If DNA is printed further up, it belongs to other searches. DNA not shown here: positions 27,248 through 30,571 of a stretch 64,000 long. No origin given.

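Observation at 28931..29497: Complete lysyl-oxidase catalytic domain (Cu His-triad and LTQ Lys/Tyr retained) in a 1007-aa secreted bacterial protein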

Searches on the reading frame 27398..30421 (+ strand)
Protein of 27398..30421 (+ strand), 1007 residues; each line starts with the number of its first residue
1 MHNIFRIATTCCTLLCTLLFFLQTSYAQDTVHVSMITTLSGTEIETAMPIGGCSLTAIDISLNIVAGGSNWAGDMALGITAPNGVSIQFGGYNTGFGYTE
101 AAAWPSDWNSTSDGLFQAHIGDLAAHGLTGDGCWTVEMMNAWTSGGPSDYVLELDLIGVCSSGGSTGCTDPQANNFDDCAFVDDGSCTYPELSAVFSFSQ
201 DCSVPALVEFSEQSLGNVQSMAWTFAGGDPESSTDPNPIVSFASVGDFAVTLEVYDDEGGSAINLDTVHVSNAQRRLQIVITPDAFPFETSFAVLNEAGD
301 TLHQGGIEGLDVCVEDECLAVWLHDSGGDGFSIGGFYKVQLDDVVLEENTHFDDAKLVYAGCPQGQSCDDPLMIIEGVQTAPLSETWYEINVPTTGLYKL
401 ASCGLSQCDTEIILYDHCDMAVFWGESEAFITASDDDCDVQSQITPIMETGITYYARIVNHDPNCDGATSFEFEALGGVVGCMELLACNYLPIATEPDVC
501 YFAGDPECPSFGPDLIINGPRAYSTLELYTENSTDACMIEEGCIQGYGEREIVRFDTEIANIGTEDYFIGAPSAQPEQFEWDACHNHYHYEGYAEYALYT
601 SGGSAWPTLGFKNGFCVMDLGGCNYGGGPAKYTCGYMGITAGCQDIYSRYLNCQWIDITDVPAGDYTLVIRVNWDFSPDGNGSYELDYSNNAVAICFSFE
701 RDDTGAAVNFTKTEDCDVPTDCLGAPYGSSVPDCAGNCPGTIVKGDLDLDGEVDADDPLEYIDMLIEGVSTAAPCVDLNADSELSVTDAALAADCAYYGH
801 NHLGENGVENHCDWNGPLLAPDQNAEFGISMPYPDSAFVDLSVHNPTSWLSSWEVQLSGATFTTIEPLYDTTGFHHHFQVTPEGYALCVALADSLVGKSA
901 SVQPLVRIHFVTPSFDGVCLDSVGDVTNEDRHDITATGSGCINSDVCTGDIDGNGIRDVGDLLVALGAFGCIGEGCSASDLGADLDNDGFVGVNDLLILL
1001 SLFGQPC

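Call 3: search_protein_families(library=pfam, proteins=[window:27398-30421:+], max_evalue=0.01)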
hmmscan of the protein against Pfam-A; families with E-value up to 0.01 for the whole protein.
window:27398-30421:+ (1007 aa): 3 families
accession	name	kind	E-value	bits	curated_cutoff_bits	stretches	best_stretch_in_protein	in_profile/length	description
PF01186.22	Lysyl_oxidase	-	3.1e-29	102.5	20.4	1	545-700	47-195/204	Lysyl oxidase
PF00801.26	PKD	-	2.6e-05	24.6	23.5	1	208-264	17-75/80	PKD domain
PF18911.6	PKD_4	-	2.8e-05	24.5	27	1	202-265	18-80/85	PKD domain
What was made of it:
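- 28001..28192 (+): PKD domain (aa 202-265). Pfam PKD scores 24.6 bits against a cutoff of 23.5 (call 3).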

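Call 4: search_protein_families(library=ncbifam, proteins=[window:27398-30421:+], max_evalue=0.01)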
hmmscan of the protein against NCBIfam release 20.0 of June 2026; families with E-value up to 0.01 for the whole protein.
window:27398-30421:+ (1007 aa): 0 families

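Call 9: find_homologous_proteins(query=window:27398-30418:+, max_evalue=0.00001)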
Query window:27398-30418:+ (1007 aa): 38 proteins with E <= 0.00001 among 8000 candidates.
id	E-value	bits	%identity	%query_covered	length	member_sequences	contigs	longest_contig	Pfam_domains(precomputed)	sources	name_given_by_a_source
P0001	0.0e+0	2293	96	100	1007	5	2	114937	PF00801.27,PF01186.23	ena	-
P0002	0.0e+0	1798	75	99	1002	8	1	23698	PF00801.27,PF01186.23,PF18911.7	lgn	-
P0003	0.0e+0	1782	76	98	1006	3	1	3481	PF01186.23,PF18911.7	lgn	-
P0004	0.0e+0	1446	63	99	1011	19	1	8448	PF00801.27,PF01186.23,PF18911.7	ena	-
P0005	0.0e+0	1443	62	100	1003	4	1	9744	PF00801.27,PF01186.23,PF18911.7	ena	-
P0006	0.0e+0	1441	62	99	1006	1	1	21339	PF00801.27,PF01186.23,PF18911.7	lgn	-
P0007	0.0e+0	1440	63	97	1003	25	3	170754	PF00801.27,PF01186.23,PF18911.7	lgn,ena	-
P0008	0.0e+0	1436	63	97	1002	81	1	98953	PF00801.27,PF01186.23,PF18911.7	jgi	-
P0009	0.0e+0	1436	62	99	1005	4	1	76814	PF00801.27,PF01186.23,PF18911.7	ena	-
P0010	0.0e+0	1435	62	99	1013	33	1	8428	PF00801.27,PF01186.23,PF18911.7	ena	-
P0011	0.0e+0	1431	63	98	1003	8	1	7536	PF00801.27,PF01186.23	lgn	-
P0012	0.0e+0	1431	61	98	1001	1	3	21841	PF01186.23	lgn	-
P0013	0.0e+0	1430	63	98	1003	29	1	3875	PF00801.27,PF01186.23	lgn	-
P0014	0.0e+0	1429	61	100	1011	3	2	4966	PF00801.27,PF01186.23,PF18911.7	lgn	-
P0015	0.0e+0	1423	62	98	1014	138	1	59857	PF00801.27,PF01186.23,PF18911.7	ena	-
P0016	0.0e+0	1422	62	97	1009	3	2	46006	PF00801.27,PF01186.23,PF18911.7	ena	-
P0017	0.0e+0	1418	62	99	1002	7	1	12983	PF00801.27,PF01186.23,PF18911.7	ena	-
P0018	0.0e+0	1390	60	99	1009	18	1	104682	PF00801.27,PF00404.25,PF01186.23,PF18911.7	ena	-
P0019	0.0e+0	1354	59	98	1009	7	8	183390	PF00801.27,PF01186.23,PF18911.7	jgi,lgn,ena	jgi:PKD repeat protein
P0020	1.2e-230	787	43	88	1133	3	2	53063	PF00801.27,PF11617.14,PF00404.25,PF01186.23,PF18911.7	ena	-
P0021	4.9e-180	619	38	77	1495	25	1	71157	PF00801.27,PF11617.14,PF01186.23,PF18962.8,PF23759.2,PF18911.7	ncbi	-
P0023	1.4e-173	598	39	73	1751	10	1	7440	PF19408.6,PF22352.3,PF00801.27,PF11617.14,PF01186.23,PF18962.8,PF18911.7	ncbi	ncbi:MAG: MopE-related protein [Flavobacteriales bacterium]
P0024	3.4e-124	434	37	66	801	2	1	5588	PF01186.23,PF18962.8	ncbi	-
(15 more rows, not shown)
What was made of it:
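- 28496..28837 (+): Conserved Cys-rich β-domain 'mid2' (aa 367-480), possibly galactose-binding-like; also present in LOX2. PF23759 is precomputed for relative P0021 (call 9).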

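Call 16: find_encoding_contigs(protein=P0019, flank=10000, max_places=3)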
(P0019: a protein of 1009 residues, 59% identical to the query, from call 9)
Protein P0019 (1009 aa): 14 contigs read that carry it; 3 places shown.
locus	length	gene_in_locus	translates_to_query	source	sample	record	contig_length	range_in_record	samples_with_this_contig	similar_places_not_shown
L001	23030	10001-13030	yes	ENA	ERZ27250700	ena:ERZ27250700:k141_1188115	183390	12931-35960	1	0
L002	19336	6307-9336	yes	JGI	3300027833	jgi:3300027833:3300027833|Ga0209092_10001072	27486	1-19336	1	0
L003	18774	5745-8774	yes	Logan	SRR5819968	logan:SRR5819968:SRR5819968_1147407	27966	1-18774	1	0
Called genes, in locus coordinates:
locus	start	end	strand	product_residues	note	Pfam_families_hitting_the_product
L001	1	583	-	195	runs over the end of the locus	PF07638:Sigma70_ECF (weak), PF04542:Sigma70_r2, PF04545:Sigma70_r4, PF08281:Sigma70_r4_2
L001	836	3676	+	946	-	PF00005:ABC_tran (faint), PF02463:SMC_N (faint), PF13191:AAA_16 (faint), PF13476:AAA_23 (faint), PF13555:AAA_29 (faint), PF13304:AAA_21 (faint), PF17760:UvrA_inter, PF17755:UvrA_DNA-bind, +1 more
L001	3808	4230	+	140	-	PF01641:SelR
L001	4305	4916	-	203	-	-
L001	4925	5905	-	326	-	PF11751:PorP_SprF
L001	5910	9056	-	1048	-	PF13573:SprB, PF13585:CHU_C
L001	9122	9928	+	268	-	PF00849:PseudoU_synth_2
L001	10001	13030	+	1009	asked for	PF18911:PKD_4, PF00801:PKD (weak), PF01186:Lysyl_oxidase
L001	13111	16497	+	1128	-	PF02310:B12-binding, PF03308:MeaB, PF02492:cobW (weak), PF01642:MM_CoA_mutase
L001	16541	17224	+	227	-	PF19798:Sulfotransfer_5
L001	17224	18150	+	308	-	PF01063:Aminotran_4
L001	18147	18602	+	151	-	-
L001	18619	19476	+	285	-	PF00892:EamA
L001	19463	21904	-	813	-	PF01186:Lysyl_oxidase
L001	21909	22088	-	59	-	-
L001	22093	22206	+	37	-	-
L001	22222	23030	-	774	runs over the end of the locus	PF10459:Peptidase_S46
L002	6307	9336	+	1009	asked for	PF18911:PKD_4, PF00801:PKD (weak), PF01186:Lysyl_oxidase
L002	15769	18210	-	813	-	PF01186:Lysyl_oxidase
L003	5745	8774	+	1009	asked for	PF18911:PKD_4, PF00801:PKD (weak), PF01186:Lysyl_oxidase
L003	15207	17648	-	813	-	PF01186:Lysyl_oxidase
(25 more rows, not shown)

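Call 28: find_related_loci(query=A1, collection=genome_contigs, flank=10000)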
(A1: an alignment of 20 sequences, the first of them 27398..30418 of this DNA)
Query A1 (1007 aa) in genome_contigs; peptide patterns used: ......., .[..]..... (x = any residue, [..] = any of these).
226 stretches matched a pattern; 116 encode a relative of the query (tblastn E <= 1e-3); the best 80 are kept; 80 distinct loci.
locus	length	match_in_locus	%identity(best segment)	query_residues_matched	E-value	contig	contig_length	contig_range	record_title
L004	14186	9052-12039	64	16-1007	0e+0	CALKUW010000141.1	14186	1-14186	MAG: uncultured Flavobacteriales bacterium isolate S1_Bin_MAXBIN__068_sub genome assembly, contig: c_000000517350, whole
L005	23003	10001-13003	63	10-1007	0e+0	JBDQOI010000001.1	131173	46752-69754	MAG: Flavobacteriales bacterium isolate SFB_27S_18Oct17_50_15 NODE_1_length_131173_cov_9.076204, whole genome shotgun se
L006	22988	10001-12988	63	14-1007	0e+0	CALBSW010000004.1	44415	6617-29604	MAG TPA_asm: uncultured Flavobacteriales bacterium isolate SRR7515929_bin.14_CONCOCT_v1.1_MAG genome assembly, contig: E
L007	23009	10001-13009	62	4-1007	0e+0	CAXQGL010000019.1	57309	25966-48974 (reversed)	MAG: Nitrosopumilus sp. isolate 3um_A1Z0725_4.71 genome assembly, contig: k127_964960, whole genome shotgun sequence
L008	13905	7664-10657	62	13-1007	0e+0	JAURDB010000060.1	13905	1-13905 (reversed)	MAG: Flavobacteriales bacterium isolate SFB_34D_100_54 NODE_60_length_13905_cov_3.463769, whole genome shotgun sequence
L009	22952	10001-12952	63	27-1007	0e+0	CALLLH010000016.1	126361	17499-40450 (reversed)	MAG: uncultured Flavobacteriales bacterium isolate S3_Bin_Bin_146_1 genome assembly, contig: c_000000807547, whole genom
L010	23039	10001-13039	61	1-1007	0e+0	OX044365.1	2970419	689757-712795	MAG: uncultured Flavobacteriales bacterium isolate K_MB5 genome assembly, chromosome: K_MB5_contig-1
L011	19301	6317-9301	62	17-1007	0e+0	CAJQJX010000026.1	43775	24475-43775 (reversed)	MAG: uncultured Flavobacteriales bacterium isolate 0.2_20180511_Bin_15_1 genome assembly, contig: c_000000000956, whole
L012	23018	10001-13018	61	5-1007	0e+0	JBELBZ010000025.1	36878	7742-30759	MAG: Crocinitomicaceae bacterium isolate REMEI007_ass_metaspades_bin.14 NODE_1199_length_36878_cov_14.443609, whole geno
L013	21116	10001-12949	63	28-1007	0e+0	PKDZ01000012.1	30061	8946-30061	MAG: Flavobacteriales bacterium isolate Bacter3 c_000000000227, whole genome shotgun sequence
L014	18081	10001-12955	63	27-1007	0e+0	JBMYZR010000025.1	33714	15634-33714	MAG: Flavobacteriales bacterium isolate ME_XS_2206_bin_71 ME_XS_2206_bin_71_24, whole genome shotgun sequence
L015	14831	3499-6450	62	27-1007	0e+0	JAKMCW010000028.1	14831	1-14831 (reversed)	MAG: Flavobacteriales bacterium isolate MOX_bin4 alldata_k127_3882217, whole genome shotgun sequence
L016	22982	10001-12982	62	20-1007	0e+0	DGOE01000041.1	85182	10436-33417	MAG TPA_asm: Flavobacteriales bacterium UBA4474 UBA4474_contig_2050, whole genome shotgun sequence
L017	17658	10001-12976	61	19-1007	0e+0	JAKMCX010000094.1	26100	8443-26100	MAG: Flavobacteriales bacterium isolate MOX_bin5 alldata_k127_653773, whole genome shotgun sequence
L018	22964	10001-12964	59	18-1007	0e+0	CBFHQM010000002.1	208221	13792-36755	MAG: uncultured Flavobacteriales bacterium isolate Co_bin_103_strict genome assembly, contig: Co_bin_103_strict_c2, whol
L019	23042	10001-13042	61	3-1007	0e+0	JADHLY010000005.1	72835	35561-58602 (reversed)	MAG: Flavobacteriales bacterium isolate BS301-5m-G28 BS301-5m-C385, whole genome shotgun sequence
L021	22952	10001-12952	63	27-1007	0e+0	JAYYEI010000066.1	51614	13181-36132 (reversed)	MAG: Bacteroidota bacterium isolate XS_MAG58 XS_MAG58_0066, whole genome shotgun sequence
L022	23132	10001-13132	63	27-1007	0e+0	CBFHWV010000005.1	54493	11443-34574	MAG: uncultured Flavobacteriales bacterium isolate Co_bin_228_permissive genome assembly, contig: Co_bin_228_permissive_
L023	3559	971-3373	69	24-1007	0e+0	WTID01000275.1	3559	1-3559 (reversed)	MAG: Flavobacteriales bacterium isolate PL36313bin_11 NODE_16837_length_3559_cov_14.251142, whole genome shotgun sequenc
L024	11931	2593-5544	59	26-1007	0e+0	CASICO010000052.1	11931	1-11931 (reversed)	MAG: uncultured Flavobacteriales bacterium isolate FRAM_WSC20_S8_BML_bin_71_1 genome assembly, contig: FRAM_WSC20_S8_BML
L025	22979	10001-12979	62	19-1007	0e+0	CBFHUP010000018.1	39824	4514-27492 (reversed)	MAG: uncultured Flavobacteriales bacterium isolate Co_bin_389_indstr genome assembly, contig: Co_bin_389_indstr_c18, who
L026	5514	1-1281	79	577-1007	0e+0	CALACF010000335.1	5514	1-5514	MAG TPA_asm: uncultured Flavobacteriales bacterium isolate ERR2206771_bin.100_CONCOCT_v1.1_MAG genome assembly, contig:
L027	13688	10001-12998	57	15-1007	0e+0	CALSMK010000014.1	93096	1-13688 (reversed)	MAG: uncultured Flavobacteriales bacterium isolate AF_MB16_1 genome assembly, contig: contig_21162_AF_MB16, whole genome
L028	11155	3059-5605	41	161-1007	0e+0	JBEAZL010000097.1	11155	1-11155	MAG: Bacteroidota bacterium isolate NASQAN2011_433_B_bin.34 scaffold_251020, whole genome shotgun sequence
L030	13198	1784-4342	40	152-1007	0e+0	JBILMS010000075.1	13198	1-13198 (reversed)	MAG: Flavobacteriales bacterium isolate ME2017-09-07_3300037541_group7_bin106 Rohwer_bin1002_scaffold_4716_c1, whole gen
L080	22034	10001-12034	42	329-1007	4e-158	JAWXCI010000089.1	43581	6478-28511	MAG: Flavobacteriales bacterium isolate P2IB.159 k99_2105931, whole genome shotgun sequence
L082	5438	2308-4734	42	161-1007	1e-157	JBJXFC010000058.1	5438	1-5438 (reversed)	MAG: Flavobacteriales bacterium isolate F1F2.bin.67 k127_1124503, whole genome shotgun sequence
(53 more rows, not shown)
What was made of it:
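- Some fetched loci carry discordant bin labels, such as 'Nitrosopumilus sp.' and 'Comamonadaceae' (call 28).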

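Call 46: search_protein_families(library=pfam, alignment_id=A1, max_evalue=0.1)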
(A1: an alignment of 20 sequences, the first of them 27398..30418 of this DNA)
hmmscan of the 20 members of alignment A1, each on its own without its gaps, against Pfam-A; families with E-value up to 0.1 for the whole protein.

A. member 1, window:27398-30418:+ (1007 aa): 4 families
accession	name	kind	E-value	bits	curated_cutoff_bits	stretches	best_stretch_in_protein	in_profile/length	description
PF01186.22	Lysyl_oxidase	-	3.1e-29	102.5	20.4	1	545-700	47-195/204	Lysyl oxidase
PF00801.26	PKD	-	2.6e-05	24.6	23.5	1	208-264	17-75/80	PKD domain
PF18911.6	PKD_4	-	2.8e-05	24.5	27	1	202-265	18-80/85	PKD domain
PF00404.24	Dockerin_1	-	0.038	14.6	22.9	0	744-791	1-51/57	Dockerin type I domain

B. families by the number of members that match (of 20 scanned): 9 families
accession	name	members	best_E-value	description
PF01186.22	Lysyl_oxidase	20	2e-31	Lysyl oxidase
PF18911.6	PKD_4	20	5.5e-11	PKD domain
PF00801.26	PKD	20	1.9e-08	PKD domain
PF00404.24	Dockerin_1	11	5.3e-06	Dockerin type I domain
PF13202.12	EF-hand_5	3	0.0075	EF hand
PF22352.2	K319L-like_PKD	3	0.014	K319L-like, PKD domain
PF06832.18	BiPBP_C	2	0.092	Penicillin-Binding Protein C-terminus Family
PF16403.11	Bact_surface_Ig-like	1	0.057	Bacterial surface protein, Ig-like domain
PF14347.11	DUF4399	1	0.09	Domain of unknown function (DUF4399)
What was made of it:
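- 28001..28192 (+): PKD and PKD_4 hit 20 of 20 family members, best E = 5.5e-11 (call 46).
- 29621..29782 (+): Internal dockerin-like module (aa 742-795) with two EF-hand-like Ca2+ loops (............, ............). Pfam Dockerin_1 hits 11 of 20 members, best E = 5.3e-6 (call 46).
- On Lysyl oxidase family (Pfam PF01186 / InterPro IPR001695): All 20 orthologues match (call 46).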

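Call 55: search_protein_families(library=ncbifam, proteins=[L001:19463-21904:-, P0024, P0020], max_evalue=0.1)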
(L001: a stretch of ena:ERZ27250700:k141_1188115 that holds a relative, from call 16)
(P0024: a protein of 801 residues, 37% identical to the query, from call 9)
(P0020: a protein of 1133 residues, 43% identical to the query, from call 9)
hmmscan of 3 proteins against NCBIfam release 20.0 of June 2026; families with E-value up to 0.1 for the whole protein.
L001:19463-21904:- (813 aa): 1 family
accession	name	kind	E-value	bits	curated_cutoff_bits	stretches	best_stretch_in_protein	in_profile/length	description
TIGR04183.1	Por_Secre_tail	domain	0.0077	16.2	23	0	734-795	3-59/72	T9SS type A sorting domain-containing protein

P0024 (801 aa): 4 families
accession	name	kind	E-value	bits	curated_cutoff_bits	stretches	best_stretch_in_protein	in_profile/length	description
TIGR04183.1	Por_Secre_tail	domain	1.4e-12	47.4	23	1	726-801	1-72/72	T9SS type A sorting domain-containing protein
NF038113.1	T9SSA_dep_M36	equivalog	1.7e-06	26.5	885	1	714-800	785-868/869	T9SS-dependent M36 family metallopeptidase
NF033708.1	T9SS_Cterm_ChiA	domain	0.022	14.6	40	1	755-798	10-53/55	T9SS sorting signal type C domain-containing protein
TIGR00438.1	rrmJ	equivalog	0.028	13.9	300.15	0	350-402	5-55/188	23S rRNA (uridine(2552)-2'-O)-methyltransferase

P0020 (1133 aa): 1 family
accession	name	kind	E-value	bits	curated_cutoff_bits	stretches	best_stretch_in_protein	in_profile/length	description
TIGR04183.1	Por_Secre_tail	domain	0.025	14.5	23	0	40-84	20-60/72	T9SS type A sorting domain-containing protein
